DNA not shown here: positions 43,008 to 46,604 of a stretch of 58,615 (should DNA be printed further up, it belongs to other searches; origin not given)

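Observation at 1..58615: Dispersed 24/30-nt in-frame repeat (core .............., peptide SD(D/G)NT(P/S)RAS[V]) embedded in a dozen or more unrelated genes, including core replication and transcription genes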

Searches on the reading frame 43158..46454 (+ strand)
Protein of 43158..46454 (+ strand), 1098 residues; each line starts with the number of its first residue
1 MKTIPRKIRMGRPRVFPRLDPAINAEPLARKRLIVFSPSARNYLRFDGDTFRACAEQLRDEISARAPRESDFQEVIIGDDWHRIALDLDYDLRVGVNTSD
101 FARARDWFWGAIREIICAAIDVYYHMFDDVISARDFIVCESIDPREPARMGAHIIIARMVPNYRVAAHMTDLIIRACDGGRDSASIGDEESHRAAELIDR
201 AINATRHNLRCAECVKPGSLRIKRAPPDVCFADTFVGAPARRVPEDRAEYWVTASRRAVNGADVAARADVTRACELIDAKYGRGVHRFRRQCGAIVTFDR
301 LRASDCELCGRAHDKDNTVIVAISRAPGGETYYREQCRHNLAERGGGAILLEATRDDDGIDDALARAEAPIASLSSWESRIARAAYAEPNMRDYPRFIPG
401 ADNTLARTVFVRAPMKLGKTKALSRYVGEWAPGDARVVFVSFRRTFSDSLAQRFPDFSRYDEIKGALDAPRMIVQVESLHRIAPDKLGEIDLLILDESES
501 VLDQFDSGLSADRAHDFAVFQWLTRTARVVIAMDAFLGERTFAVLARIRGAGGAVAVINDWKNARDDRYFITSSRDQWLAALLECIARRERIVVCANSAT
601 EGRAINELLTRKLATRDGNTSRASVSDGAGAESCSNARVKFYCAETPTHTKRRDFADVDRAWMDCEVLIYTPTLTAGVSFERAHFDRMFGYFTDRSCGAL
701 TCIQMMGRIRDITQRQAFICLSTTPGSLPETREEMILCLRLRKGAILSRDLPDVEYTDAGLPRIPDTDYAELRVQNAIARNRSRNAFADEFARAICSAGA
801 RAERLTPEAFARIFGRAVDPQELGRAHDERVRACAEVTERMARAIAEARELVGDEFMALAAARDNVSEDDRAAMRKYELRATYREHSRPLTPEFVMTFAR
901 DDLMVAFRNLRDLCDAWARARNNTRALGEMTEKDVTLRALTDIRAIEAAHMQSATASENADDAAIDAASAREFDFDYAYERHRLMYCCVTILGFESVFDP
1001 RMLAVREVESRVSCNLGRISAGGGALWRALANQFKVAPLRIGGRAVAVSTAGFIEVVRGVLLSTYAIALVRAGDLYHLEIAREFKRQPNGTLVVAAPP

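Call 9: search_protein_families(library=pfam, proteins=[window:43158-46454:+], max_evalue=0.01)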
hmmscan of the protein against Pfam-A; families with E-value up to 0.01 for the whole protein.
window:43158-46454:+ (1098 aa): 1 family
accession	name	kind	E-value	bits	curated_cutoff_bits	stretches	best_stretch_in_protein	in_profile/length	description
PF02399.21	Herpes_ori_bp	-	2.5e-35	122.3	20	1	404-721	46-374/820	Origin of replication binding protein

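Call 10: find_homologous_proteins(query=window:43158-46454:+)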
Query window:43158-46454:+ (1098 aa): 74 proteins with E <= 0.001 among 8000 candidates.
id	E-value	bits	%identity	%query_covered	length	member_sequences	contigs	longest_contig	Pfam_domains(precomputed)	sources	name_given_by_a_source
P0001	0.0e+0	2448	100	99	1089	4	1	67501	PF02399.22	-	-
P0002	0.0e+0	1039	48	99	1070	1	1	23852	PF02399.22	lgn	-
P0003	2.2e-292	991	49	99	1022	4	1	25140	PF02399.22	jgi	jgi:hypothetical protein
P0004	2.8e-288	977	47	99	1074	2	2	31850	PF02399.22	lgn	-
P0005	1.4e-285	968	46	98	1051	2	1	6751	PF02399.22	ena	-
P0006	1.5e-273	928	45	99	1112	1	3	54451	PF02399.22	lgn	-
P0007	5.8e-246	837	44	99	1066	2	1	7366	PF02399.22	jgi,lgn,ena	-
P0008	2.5e-236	805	41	99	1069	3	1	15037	PF02399.22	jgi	-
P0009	1.5e-231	789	43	96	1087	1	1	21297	PF02399.22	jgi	jgi:hypothetical protein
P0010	1.1e-220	753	41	98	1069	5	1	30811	PF02399.22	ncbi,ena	ncbi:MAG: hypothetical protein WC440_00460 [Candidatus Omnitrophota bacterium]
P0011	4.2e-213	728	39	99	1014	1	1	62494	PF02399.22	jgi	-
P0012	7.0e-203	694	37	99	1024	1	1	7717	PF02399.22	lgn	-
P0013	6.3e-200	685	41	96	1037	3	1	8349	PF02399.22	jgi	-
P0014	4.8e-196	672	38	97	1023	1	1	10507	PF02399.22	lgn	-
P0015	6.7e-96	340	32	66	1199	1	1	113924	PF02399.22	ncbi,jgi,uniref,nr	ncbi:MAG: hypothetical protein M0R33_14105 [Methylomonas sp.]|jgi:hypothetical protein|uniref:hypoth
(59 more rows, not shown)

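Call 12: find_encoding_contigs(protein=P0001, flank=10000, max_places=4)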
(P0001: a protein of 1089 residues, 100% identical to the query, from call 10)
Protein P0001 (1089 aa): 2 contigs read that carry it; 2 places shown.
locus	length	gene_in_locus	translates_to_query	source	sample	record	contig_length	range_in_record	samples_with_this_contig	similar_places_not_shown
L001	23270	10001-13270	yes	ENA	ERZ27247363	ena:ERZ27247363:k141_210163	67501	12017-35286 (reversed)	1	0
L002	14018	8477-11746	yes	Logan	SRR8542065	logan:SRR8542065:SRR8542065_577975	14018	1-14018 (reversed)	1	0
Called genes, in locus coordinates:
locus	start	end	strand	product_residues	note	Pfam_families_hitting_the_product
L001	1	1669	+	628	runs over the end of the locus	PF26128:Gad2 (weak)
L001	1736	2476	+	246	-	PF18021:Agglutinin_C (faint)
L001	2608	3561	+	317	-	PF14811:TPD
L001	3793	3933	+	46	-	-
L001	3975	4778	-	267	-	-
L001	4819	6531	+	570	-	-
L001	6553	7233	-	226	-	-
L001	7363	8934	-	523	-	-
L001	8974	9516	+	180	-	-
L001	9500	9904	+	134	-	-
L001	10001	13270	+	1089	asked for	PF02399:Herpes_ori_bp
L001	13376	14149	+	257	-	-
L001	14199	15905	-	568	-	PF01358:PARP_regulatory (faint)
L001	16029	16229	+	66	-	-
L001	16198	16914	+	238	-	-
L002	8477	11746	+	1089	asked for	PF02399:Herpes_ori_bp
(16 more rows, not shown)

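Call 13: find_encoding_contigs(protein=P0009, flank=10000, max_places=3)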
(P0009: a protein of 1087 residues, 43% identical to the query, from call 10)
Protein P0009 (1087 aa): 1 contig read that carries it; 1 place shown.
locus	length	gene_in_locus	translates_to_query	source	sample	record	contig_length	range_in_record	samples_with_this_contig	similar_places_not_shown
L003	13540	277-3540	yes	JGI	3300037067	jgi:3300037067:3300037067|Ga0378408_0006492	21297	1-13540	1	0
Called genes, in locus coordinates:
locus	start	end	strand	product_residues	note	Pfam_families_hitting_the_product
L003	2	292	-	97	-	?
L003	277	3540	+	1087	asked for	PF02399:Herpes_ori_bp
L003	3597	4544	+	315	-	-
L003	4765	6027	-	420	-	PF01358:PARP_regulatory (weak)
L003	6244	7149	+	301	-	-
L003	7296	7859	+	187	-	-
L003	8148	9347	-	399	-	PF07714:PK_Tyr_Ser-Thr (weak), PF00069:Pkinase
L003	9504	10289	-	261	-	-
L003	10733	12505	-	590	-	-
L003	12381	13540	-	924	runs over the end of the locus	-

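Call 31: find_encoding_contigs(protein=P0002, flank=10000, max_places=2)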
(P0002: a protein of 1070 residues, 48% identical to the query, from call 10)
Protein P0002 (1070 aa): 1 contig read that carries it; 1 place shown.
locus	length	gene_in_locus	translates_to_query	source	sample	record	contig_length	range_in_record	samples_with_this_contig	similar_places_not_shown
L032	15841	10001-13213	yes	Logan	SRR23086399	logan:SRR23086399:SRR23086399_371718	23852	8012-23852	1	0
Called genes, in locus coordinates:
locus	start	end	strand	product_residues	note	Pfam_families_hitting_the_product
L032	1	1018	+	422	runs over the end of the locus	PF03133:TTL (weak)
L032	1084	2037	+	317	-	PF14811:TPD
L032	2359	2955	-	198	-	-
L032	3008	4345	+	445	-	-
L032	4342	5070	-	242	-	-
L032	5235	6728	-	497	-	-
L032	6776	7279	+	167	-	-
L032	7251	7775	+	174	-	-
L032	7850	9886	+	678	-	-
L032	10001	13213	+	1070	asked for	PF02399:Herpes_ori_bp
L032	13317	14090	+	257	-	-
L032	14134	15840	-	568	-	?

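Call 32: find_encoding_contigs(protein=P0003, flank=10000, max_places=2)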
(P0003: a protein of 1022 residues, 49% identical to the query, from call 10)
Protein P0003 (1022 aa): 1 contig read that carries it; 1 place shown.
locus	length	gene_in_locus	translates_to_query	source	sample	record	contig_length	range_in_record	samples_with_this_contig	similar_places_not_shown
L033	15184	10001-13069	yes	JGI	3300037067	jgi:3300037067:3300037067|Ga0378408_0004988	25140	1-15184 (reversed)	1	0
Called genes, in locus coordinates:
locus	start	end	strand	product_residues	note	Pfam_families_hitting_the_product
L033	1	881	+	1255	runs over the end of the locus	PF04563:RNA_pol_Rpb2_1, PF04561:RNA_pol_Rpb2_2 (faint), PF04566:RNA_pol_Rpb2_4, PF04567:RNA_pol_Rpb2_5 (weak), PF00562:RNA_pol_Rpb2_6, PF04560:RNA_pol_Rpb2_7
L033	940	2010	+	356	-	-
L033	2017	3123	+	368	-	-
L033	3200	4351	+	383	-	-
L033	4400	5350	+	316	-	PF14811:TPD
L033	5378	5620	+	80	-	-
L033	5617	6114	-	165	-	-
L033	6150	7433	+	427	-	-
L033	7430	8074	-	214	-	-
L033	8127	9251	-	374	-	-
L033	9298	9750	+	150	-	-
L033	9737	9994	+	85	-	-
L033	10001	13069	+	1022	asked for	PF02399:Herpes_ori_bp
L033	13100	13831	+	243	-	-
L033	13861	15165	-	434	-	PF01358:PARP_regulatory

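Call 33: find_encoding_contigs(protein=P0006, flank=10000, max_places=2)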
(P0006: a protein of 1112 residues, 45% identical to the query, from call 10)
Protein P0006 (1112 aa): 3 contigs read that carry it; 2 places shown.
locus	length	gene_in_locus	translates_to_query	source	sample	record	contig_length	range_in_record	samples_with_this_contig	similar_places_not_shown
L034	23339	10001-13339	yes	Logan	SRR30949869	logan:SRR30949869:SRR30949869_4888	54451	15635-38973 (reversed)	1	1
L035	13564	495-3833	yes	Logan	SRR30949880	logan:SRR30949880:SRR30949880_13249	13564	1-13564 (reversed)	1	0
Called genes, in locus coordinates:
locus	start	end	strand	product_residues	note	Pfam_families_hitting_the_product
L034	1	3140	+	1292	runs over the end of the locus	PF04563:RNA_pol_Rpb2_1, PF04561:RNA_pol_Rpb2_2 (weak), PF04566:RNA_pol_Rpb2_4, PF04567:RNA_pol_Rpb2_5 (weak), PF00562:RNA_pol_Rpb2_6, PF04560:RNA_pol_Rpb2_7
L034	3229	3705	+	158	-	-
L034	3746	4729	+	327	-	PF14811:TPD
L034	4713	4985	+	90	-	-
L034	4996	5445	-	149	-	-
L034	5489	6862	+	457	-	-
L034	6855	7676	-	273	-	-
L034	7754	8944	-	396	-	-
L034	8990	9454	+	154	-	-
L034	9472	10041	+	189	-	-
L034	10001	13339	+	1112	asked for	PF02399:Herpes_ori_bp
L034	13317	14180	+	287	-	-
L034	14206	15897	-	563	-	PF01358:PARP_regulatory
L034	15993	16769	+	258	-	-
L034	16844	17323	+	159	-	-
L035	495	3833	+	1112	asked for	PF02399:Herpes_ori_bp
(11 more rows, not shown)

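Call 69: predict_structure(alignment_id=A1)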
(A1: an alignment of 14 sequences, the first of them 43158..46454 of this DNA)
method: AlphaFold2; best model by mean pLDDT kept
length: 1098 residues; sequences in the alignment: 14
mean_pLDDT: 79.2   pTM: 0.62
mean pLDDT of the five models: 79.2, 75.4, 75.3, 74.1, 66.7
residues with pLDDT >= 90: 256; 70-90: 614; 50-70: 134; < 50: 94
segments of 3 or more residues with pLDDT < 50: 1-10, 181-188, 257-262, 343-345, 372-374, 619-636, 675-677, 749-756, 758-763, 956-969, 1021-1023, 1040-1045
pLDDT, mean of each block of 10 residues (from residue 1): 37 86 88 91 92 92 78 87 92 68 89 92 87 93 87 94 88 80 44 80 81 88 90 93 83 55 67 87 85 86 82 74 67 82 62 69 80 65 87 84 85 72 85 84 61 79 82 85 86 89 73 80 92 86 89 89 87 91 92 87 91 73 37 55 77 75 83 58 79 80 70 83 77 71 56 43 62 84 86 88 90 86 85 89 93 86 74 91 86 89 88 89 69 83 80 52 44 65 91 89 89 81 66 70 54 87 89 86 81 75
secondary structure, 60 per line:
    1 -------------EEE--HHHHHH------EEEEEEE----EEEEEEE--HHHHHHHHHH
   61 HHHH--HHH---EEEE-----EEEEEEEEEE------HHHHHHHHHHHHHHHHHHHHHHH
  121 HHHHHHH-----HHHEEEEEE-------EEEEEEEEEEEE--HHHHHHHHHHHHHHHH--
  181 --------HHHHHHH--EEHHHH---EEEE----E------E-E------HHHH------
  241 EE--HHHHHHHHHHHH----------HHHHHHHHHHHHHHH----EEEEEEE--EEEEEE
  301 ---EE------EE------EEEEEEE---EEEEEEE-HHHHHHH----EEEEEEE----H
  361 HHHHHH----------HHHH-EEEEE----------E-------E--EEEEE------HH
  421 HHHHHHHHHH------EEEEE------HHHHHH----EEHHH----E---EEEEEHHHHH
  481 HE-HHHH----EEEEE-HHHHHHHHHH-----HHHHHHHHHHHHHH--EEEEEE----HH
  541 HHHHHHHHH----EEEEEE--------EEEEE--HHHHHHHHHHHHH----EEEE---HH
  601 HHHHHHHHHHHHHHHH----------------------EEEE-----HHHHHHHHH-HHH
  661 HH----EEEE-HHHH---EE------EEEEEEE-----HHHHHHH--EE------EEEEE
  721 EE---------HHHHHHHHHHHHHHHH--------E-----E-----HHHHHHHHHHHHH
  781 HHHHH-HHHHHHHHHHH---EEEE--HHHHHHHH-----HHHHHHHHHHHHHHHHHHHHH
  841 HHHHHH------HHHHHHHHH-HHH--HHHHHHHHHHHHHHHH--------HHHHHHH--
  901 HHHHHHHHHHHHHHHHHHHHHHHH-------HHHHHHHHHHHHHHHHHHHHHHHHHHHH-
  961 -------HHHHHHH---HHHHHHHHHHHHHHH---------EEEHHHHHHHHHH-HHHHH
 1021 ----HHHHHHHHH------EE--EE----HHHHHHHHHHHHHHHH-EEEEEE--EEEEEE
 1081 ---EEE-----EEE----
elements in order (helices of 4 or more, strands of 3 or more residues): E14-16 H19-24 E31-37 E42-48 H51-64 E73-76 E82-91 H98-127 E136-141 E149-160 H163-178 H189-195 H200-203 E207-210 H231-234 H245-256 H267-281 E286-292 E295-300 E320-326 E330-336 H338-344 E349-355 H360-366 H377-380 E382-386 E408-412 H419-430 E437-441 H448-453 E471-475 H476-481 H484-487 E492-496 H498-507 H513-526 E529-534 H539-549 E554-559 E568-572 H575-587 E592-595 H599-616 E639-642 H648-656 H658-662 E667-670 H672-675 E687-693 H699-705 E716-722 H732-747 H768-785 H787-797 E801-804 H807-814 H820-846 H853-861 H868-883 H892-898 H901-924 H932-959 H968-974 H978-992 E1002-1004 H1005-1014 H1016-1020 H1025-1033 H1050-1065 E1067-1072 E1075-1080 E1084-1086 E1092-1094
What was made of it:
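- On Rickettsia palindromic elements: AlphaFold2 coil with pLDDT below 50 in the primase-helicase (call 69).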
